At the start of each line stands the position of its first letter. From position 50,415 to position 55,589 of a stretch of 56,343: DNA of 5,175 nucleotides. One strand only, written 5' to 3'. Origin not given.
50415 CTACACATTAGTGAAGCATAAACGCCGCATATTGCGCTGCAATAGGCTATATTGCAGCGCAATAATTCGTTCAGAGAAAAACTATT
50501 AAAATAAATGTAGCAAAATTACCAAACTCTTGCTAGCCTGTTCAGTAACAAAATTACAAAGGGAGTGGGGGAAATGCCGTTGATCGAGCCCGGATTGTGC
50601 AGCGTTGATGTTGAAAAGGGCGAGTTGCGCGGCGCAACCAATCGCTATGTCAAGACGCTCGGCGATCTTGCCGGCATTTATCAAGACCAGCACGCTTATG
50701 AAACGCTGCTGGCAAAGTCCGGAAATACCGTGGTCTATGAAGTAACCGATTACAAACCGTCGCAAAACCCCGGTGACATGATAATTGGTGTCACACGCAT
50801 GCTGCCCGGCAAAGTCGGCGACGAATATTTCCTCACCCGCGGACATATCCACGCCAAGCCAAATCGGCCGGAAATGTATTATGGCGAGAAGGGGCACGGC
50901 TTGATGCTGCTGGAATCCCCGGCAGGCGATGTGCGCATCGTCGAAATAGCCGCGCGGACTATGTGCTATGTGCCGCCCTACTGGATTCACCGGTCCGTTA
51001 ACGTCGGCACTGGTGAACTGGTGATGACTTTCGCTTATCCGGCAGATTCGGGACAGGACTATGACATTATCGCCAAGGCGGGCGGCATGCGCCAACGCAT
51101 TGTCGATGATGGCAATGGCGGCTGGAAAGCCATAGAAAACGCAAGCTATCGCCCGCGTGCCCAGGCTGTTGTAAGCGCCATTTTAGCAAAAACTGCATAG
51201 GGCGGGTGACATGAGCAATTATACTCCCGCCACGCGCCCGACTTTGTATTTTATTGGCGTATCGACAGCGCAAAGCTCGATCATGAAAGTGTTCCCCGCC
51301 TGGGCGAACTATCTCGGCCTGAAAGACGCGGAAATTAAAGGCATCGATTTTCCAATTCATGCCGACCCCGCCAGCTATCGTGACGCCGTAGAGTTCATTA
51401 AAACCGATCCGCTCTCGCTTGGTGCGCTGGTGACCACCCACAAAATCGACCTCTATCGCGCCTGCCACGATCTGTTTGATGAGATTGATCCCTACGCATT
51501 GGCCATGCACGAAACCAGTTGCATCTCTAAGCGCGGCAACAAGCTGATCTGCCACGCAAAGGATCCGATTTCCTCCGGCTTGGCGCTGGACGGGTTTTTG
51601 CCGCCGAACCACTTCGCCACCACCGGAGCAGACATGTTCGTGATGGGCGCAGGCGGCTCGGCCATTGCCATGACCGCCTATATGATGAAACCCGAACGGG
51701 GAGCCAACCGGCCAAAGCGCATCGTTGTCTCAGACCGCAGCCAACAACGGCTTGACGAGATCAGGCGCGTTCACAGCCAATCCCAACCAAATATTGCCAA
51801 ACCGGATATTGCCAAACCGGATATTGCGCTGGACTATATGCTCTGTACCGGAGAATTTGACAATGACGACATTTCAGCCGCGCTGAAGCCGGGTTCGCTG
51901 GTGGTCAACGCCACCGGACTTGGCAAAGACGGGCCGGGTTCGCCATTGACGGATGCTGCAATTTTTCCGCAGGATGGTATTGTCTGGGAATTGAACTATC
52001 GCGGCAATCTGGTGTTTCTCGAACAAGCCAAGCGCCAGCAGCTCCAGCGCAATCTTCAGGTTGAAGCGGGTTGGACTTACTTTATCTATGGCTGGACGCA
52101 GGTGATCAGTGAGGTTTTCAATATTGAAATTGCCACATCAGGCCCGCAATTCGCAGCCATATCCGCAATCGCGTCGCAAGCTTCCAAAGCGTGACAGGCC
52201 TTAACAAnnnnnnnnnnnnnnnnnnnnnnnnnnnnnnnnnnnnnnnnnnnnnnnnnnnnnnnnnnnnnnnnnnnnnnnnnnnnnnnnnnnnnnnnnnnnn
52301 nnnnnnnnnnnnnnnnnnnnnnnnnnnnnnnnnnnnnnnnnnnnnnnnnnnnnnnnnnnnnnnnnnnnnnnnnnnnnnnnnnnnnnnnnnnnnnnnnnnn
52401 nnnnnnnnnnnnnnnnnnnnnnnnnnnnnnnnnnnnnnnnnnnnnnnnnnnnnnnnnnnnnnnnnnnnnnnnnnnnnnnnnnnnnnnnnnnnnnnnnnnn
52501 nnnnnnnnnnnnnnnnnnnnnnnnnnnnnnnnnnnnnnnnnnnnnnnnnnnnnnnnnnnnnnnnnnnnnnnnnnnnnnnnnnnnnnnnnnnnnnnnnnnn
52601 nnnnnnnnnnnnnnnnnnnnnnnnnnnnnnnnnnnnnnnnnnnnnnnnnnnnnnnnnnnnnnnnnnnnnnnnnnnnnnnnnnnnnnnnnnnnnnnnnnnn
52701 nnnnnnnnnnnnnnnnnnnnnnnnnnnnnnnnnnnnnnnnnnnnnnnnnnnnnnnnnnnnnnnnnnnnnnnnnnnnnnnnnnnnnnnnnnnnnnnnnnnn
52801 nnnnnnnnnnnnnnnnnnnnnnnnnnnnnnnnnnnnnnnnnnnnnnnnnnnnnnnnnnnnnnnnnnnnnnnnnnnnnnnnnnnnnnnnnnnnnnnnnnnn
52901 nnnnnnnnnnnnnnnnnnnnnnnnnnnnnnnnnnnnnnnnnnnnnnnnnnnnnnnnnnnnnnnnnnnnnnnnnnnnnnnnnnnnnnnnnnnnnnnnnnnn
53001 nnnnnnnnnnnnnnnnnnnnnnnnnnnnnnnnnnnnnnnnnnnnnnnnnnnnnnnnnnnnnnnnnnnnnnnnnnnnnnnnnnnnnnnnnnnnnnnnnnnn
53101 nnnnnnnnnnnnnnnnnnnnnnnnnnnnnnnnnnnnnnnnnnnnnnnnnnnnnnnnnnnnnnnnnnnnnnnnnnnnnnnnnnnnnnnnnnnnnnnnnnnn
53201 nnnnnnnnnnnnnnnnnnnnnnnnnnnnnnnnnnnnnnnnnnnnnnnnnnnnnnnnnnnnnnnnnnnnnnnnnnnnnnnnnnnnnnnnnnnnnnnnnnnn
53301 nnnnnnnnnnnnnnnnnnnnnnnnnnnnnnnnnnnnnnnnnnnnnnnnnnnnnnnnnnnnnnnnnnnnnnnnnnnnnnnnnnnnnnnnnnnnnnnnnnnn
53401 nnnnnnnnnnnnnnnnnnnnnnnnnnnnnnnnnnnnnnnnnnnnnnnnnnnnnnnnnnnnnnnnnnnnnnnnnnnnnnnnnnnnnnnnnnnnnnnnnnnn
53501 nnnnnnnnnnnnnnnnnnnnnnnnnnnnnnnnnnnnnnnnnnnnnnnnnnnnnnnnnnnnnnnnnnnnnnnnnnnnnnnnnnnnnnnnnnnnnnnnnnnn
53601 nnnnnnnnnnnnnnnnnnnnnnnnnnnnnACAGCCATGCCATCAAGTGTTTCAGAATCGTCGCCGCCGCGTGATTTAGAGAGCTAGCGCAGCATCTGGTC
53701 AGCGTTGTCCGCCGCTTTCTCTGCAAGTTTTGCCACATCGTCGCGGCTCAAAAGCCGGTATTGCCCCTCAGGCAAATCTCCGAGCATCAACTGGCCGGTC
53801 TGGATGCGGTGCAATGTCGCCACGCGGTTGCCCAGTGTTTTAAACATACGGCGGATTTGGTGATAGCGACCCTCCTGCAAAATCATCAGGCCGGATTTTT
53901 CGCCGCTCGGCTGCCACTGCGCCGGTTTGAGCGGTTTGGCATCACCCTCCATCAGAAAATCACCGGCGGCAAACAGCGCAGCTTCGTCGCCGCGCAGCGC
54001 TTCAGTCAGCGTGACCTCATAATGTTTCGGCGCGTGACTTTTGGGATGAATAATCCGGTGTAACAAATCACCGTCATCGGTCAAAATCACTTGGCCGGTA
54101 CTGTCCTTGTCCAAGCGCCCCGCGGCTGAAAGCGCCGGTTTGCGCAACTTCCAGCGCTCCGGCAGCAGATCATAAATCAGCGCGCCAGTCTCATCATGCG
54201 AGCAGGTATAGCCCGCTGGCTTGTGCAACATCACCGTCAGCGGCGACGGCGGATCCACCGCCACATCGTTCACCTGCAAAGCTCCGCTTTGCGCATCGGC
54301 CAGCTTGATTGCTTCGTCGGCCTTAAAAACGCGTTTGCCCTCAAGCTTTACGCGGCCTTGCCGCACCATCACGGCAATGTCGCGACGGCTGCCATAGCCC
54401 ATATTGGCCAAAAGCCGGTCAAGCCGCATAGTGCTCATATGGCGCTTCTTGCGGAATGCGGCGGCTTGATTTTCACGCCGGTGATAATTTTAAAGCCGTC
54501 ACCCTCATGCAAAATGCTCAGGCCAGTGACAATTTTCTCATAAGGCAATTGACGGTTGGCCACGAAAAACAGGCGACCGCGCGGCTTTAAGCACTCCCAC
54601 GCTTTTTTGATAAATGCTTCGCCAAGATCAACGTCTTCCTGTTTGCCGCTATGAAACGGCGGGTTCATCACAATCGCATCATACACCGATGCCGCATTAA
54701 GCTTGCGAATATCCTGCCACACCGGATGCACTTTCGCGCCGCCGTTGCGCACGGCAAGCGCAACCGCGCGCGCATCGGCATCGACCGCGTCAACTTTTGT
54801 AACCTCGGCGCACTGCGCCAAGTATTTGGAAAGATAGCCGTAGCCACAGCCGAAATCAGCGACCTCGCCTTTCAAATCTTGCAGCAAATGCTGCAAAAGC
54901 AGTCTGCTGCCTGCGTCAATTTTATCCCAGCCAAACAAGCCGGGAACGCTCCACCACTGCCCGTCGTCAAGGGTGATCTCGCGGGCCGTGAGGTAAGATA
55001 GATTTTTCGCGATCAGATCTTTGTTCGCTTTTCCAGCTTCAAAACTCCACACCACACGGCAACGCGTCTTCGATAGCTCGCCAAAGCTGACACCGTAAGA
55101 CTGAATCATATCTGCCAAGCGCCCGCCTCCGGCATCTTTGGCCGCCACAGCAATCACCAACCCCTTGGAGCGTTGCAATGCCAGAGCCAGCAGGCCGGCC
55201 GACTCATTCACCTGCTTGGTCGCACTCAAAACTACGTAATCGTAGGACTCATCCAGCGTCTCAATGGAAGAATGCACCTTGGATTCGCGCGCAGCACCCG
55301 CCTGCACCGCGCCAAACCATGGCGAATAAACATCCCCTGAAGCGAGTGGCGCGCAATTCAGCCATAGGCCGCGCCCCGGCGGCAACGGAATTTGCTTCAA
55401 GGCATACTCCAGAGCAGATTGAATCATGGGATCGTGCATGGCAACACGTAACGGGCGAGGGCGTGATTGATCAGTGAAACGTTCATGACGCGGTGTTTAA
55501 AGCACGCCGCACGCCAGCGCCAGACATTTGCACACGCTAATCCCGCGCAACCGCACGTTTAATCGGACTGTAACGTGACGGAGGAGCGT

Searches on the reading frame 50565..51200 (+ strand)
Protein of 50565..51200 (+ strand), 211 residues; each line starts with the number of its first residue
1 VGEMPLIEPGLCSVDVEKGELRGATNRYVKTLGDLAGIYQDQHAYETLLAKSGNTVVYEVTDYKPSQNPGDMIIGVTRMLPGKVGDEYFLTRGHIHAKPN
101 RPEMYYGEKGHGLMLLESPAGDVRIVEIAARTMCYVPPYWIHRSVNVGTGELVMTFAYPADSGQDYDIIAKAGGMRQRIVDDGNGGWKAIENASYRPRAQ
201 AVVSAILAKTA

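Call 49: search_protein_families(library=ncbifam, proteins=[window:50565-51200:+], max_evalue=0.00001)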
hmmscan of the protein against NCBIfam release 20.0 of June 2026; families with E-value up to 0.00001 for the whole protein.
window:50565-51200:+ (211 aa): 0 families

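Call 50: search_protein_families(library=pfam, proteins=[window:50565-51200:+], max_evalue=0.1)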
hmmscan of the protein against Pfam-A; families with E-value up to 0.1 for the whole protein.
window:50565-51200:+ (211 aa): 1 family
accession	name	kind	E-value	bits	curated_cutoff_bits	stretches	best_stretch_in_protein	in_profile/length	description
PF06560.17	GPI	-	1.6e-65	220.2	20.7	1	29-193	1-179/182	Glucose-6-phosphate isomerase (GPI)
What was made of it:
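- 50565..51200 (+): Divergently transcribed cupin-type sugar-phosphate isomerase (module A). Outside the reported coordinates. PF06560 GPI, 220 bits (call 50).
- A cupin sugar-phosphate isomerase is present (call 50).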

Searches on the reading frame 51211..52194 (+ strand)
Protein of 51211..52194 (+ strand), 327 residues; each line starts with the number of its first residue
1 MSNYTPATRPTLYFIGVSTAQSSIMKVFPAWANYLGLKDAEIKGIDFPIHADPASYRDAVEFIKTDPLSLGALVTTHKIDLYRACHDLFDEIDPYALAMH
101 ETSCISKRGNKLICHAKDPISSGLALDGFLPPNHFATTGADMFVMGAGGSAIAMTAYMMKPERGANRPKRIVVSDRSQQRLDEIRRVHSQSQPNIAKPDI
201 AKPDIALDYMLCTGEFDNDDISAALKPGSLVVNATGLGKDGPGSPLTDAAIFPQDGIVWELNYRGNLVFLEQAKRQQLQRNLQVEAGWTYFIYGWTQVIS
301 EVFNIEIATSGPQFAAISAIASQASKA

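Call 39: search_protein_families(library=pfam, proteins=[window:51211-52194:+], max_evalue=0.00001)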
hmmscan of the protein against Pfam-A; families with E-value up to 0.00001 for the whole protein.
window:51211-52194:+ (327 aa): 0 families

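Call 49: search_protein_families(library=ncbifam, proteins=[window:51211-52194:+], max_evalue=0.00001)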
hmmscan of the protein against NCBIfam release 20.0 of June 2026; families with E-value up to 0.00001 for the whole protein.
window:51211-52194:+ (327 aa): 1 family
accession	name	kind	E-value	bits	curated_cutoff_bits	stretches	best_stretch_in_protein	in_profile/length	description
NF001315.0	PRK00258.2-4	equivalog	6.6e-09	35.3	413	1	89-279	78-246/284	shikimate dehydrogenase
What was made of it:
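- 51211..52194 (+): Shikimate-dehydrogenase-family oxidoreductase (module A). Weak shikimate dehydrogenase model, 35 bits (call 49).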

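Call 50: search_protein_families(library=pfam, proteins=[window:51211-52194:+], max_evalue=0.1)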
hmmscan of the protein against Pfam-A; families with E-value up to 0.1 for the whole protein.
window:51211-52194:+ (327 aa): 1 family
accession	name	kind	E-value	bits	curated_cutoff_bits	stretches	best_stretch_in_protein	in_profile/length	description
PF03059.22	NAS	-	0.054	13.3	27.1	1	24-107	92-167/276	Nicotianamine synthase protein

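Call 73: find_homologous_proteins(query=window:51211-52194:+, max_evalue=1e-10)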
Query window:51211-52194:+ (327 aa): 8000 proteins with E <= 1e-10 among 8000 candidates; the best 120 are listed.
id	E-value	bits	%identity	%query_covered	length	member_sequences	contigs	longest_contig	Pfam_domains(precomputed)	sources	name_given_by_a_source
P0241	2.8e-206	702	95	100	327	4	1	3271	-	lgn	-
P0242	5.6e-193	658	91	96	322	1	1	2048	-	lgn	-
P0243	6.6e-184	628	86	100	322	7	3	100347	-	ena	-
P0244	9.2e-148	510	69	99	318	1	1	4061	-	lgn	-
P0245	3.1e-147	508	69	100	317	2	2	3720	-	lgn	-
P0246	6.1e-146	504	69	100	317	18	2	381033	-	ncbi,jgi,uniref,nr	ncbi:shikimate dehydrogenase [Labrys neptuniae]|uniref:Shikimate dehydrogenase n=1 Tax=Labrys neptun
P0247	8.4e-146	503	69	100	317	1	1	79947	-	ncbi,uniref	ncbi:shikimate dehydrogenase [Labrys portucalensis]|uniref:Shikimate dehydrogenase n=1 Tax=Labrys ne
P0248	1.5e-145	502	69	95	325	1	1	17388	-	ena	-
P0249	2.9e-145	501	68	100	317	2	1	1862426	-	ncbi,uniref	ncbi:shikimate dehydrogenase [Labrys sp. La1]|uniref:shikimate dehydrogenase family protein n=1 Tax=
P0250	4.0e-145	501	68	100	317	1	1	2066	-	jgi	jgi:shikimate 5-dehydrogenase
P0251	4.0e-145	501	68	100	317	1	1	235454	-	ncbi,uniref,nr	ncbi:shikimate dehydrogenase [Labrys sp. WJW]|uniref:shikimate dehydrogenase family protein n=1 Tax=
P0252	5.5e-145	500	68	100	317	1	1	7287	-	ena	-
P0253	4.3e-144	498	67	100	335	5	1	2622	-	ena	-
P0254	4.6e-144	497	69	99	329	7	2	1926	-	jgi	jgi:shikimate 5-dehydrogenase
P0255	4.7e-144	497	68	99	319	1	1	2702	-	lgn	-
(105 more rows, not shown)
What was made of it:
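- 51211..52194 (+): NCBI names homologues 'shikimate dehydrogenase family protein' (call 73).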

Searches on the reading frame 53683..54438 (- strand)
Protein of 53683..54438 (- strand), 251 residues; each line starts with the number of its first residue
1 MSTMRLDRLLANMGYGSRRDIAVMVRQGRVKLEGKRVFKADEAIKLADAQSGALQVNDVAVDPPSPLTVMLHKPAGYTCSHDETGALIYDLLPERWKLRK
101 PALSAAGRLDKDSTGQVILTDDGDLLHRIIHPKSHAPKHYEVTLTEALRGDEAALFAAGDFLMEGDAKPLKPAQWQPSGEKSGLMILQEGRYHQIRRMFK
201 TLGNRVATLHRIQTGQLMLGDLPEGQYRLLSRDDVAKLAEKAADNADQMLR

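Call 39: search_protein_families(library=pfam, proteins=[window:53683-54438:-], max_evalue=0.00001)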
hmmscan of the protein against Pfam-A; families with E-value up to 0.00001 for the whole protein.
window:53683-54438:- (251 aa): 2 families
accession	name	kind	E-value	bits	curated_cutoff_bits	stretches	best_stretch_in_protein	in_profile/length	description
PF00849.27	PseudoU_synth_2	-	9.8e-14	52.3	26.8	1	69-200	3-151/152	RNA pseudouridylate synthase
PF01479.30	S4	-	1.7e-07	31.3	22.8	1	4-37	1-35/48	S4 domain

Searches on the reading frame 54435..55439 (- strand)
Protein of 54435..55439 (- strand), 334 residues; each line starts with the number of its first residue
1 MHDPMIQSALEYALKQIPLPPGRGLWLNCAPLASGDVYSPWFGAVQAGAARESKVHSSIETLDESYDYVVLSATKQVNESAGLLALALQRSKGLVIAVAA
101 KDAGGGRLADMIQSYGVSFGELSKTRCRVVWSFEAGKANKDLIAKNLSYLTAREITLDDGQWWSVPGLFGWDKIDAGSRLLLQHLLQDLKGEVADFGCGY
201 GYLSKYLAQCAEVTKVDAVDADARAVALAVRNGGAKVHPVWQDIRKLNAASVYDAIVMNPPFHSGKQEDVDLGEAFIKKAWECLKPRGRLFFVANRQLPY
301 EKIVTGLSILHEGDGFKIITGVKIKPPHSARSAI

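Call 39: search_protein_families(library=pfam, proteins=[window:54435-55439:-], max_evalue=0.00001)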
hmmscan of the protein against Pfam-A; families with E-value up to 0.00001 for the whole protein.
window:54435-55439:- (334 aa): 5 families
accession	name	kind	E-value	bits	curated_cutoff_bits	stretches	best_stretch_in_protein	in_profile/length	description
PF05175.20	MTS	-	1.8e-41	142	23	1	163-318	5-168/170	Methyltransferase small domain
PF13649.12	Methyltransf_25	-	5.3e-11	43.5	27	1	193-288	1-97/97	Methyltransferase domain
PF08242.18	Methyltransf_12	-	9.8e-08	33.1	30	1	195-290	2-98/98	Methyltransferase domain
PF08241.18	Methyltransf_11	-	1.6e-07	32.3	21.2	1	195-292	2-95/95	Methyltransferase domain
PF13489.12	Methyltransf_23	-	1.5e-06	28.5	27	1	184-293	15-117/164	Methyltransferase domain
